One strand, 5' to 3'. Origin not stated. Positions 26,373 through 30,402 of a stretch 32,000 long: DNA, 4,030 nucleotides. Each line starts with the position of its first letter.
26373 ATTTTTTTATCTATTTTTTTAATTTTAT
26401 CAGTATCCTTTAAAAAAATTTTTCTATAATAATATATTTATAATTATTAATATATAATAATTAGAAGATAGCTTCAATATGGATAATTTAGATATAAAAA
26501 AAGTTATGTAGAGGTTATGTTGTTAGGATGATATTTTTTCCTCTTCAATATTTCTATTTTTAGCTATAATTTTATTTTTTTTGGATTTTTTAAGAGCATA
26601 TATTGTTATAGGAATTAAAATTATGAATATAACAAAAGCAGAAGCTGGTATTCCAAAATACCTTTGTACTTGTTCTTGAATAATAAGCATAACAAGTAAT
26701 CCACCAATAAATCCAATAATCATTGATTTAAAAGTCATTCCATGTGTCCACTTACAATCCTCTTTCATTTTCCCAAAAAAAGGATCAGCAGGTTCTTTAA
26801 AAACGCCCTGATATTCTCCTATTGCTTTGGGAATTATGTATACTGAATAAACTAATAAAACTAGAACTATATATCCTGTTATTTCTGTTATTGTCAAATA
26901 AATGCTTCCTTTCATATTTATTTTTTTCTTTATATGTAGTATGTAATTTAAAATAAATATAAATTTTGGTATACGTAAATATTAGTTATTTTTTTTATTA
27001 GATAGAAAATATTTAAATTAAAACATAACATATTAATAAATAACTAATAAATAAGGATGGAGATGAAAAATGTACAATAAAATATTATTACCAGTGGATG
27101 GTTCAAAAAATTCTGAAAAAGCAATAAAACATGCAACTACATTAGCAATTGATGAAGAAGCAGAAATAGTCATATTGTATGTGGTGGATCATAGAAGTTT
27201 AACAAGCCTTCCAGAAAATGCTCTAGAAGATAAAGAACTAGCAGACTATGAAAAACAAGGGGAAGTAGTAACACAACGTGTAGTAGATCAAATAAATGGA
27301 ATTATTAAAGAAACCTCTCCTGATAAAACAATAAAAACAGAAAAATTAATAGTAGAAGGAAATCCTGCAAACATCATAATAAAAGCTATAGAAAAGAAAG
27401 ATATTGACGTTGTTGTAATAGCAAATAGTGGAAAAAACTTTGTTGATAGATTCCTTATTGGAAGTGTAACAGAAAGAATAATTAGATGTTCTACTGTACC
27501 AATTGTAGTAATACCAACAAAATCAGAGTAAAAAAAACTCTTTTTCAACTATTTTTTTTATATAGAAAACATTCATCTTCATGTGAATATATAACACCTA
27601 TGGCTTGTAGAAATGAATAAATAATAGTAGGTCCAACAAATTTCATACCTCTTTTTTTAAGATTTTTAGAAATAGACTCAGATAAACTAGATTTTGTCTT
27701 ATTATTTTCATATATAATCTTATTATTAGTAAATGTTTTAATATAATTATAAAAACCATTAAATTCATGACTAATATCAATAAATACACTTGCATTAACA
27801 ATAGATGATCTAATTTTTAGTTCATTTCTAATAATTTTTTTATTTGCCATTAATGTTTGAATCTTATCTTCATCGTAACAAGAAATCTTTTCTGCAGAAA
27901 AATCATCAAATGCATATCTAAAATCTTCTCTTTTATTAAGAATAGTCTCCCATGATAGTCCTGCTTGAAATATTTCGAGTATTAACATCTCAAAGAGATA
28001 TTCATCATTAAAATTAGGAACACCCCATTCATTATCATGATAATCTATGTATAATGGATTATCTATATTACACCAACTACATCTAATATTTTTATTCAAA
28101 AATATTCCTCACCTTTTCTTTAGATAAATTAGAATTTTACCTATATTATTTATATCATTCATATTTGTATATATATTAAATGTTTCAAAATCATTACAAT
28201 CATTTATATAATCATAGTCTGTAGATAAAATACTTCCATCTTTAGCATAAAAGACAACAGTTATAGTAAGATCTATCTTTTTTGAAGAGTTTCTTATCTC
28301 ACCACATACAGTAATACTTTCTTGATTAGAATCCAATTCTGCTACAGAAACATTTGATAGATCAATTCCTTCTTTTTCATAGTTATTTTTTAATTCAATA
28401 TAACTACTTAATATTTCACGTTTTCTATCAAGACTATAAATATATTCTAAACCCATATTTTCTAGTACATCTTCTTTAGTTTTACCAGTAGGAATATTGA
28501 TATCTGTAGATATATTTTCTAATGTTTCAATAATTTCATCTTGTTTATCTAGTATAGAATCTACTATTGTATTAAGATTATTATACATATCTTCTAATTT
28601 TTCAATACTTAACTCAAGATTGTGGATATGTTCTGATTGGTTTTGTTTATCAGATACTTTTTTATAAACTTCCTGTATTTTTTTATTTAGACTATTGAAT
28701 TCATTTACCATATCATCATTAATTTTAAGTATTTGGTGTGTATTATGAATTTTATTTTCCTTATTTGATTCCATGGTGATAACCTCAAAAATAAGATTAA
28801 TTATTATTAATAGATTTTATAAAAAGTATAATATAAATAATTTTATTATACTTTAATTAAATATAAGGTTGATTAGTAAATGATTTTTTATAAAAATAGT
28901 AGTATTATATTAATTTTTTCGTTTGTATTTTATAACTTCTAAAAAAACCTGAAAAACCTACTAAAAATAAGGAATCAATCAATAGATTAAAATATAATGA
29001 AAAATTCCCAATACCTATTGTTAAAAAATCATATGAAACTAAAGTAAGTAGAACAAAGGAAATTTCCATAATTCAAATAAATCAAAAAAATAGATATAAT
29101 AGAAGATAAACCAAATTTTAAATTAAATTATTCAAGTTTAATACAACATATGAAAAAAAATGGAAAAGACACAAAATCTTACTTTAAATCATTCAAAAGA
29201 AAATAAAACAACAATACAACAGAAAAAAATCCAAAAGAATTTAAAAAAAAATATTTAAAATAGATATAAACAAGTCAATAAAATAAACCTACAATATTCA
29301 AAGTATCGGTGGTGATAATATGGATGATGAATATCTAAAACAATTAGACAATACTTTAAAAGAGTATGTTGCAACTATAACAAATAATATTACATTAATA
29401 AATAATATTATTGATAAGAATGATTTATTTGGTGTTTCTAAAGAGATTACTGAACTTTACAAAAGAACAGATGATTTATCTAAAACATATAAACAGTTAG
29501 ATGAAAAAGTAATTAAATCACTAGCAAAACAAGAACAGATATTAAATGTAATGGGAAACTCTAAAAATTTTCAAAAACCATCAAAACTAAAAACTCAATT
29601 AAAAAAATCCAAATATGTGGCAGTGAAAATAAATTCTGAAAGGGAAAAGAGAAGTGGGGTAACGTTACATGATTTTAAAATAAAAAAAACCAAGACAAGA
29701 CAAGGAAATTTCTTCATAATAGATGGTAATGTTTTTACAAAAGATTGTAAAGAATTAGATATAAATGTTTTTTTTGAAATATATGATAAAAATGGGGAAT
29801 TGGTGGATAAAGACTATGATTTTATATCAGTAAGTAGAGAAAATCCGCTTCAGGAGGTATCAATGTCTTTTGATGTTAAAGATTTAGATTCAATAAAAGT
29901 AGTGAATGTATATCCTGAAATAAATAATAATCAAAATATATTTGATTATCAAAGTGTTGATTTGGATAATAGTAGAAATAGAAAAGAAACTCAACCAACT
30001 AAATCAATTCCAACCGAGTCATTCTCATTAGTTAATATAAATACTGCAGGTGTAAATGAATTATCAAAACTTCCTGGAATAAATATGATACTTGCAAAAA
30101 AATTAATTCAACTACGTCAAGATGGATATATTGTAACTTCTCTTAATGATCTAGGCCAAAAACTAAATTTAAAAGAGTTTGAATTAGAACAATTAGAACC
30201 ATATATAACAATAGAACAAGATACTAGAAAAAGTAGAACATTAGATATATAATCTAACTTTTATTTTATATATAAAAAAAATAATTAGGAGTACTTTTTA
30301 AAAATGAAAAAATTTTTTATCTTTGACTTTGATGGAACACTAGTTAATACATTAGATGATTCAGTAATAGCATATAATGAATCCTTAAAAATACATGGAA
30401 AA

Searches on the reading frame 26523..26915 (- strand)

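Call 66: search_protein_families(library=pfam, proteins=[window:26523-26915:-], max_evalue=0.001)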
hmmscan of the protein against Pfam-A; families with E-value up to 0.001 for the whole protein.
window:26523-26915:- (130 aa): 0 families

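Call 92: search_protein_families(library=pfam, proteins=[window:26523-26915:-], max_evalue=1)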
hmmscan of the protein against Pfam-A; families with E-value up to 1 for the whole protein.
window:26523-26915:- (130 aa): 1 family
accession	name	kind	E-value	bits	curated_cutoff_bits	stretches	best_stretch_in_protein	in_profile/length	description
PF14387.11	DUF4418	-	0.053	14.3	27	1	41-105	24-81/117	Domain of unknown function (DUF4418)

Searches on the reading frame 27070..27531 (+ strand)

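Call 66: search_protein_families(library=pfam, proteins=[window:27070-27531:+], max_evalue=0.001)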
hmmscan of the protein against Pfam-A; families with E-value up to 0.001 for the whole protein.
window:27070-27531:+ (153 aa): 1 family
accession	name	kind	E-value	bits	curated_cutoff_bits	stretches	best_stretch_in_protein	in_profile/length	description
PF00582.32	Usp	-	1.9e-30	106.7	24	1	1-149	1-141/141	Universal stress protein family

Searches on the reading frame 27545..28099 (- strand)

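Call 66: search_protein_families(library=pfam, proteins=[window:27545-28099:-], max_evalue=0.001)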
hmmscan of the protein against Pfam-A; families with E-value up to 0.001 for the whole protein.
window:27545-28099:- (184 aa): 1 family
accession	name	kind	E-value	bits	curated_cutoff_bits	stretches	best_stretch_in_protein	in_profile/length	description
PF03352.18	Adenine_glyco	-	3.9e-68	229.2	25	1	9-179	1-176/177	Methyladenine glycosylase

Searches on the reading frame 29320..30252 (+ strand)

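Call 66: search_protein_families(library=pfam, proteins=[window:29320-30252:+], max_evalue=0.001)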
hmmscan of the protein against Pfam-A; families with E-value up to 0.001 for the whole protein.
window:29320-30252:+ (310 aa): 1 family
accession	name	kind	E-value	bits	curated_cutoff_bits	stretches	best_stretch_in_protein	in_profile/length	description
PF12836.13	HHH_3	-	9.2e-15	54.9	27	1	236-297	4-65/65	Helix-hairpin-helix motif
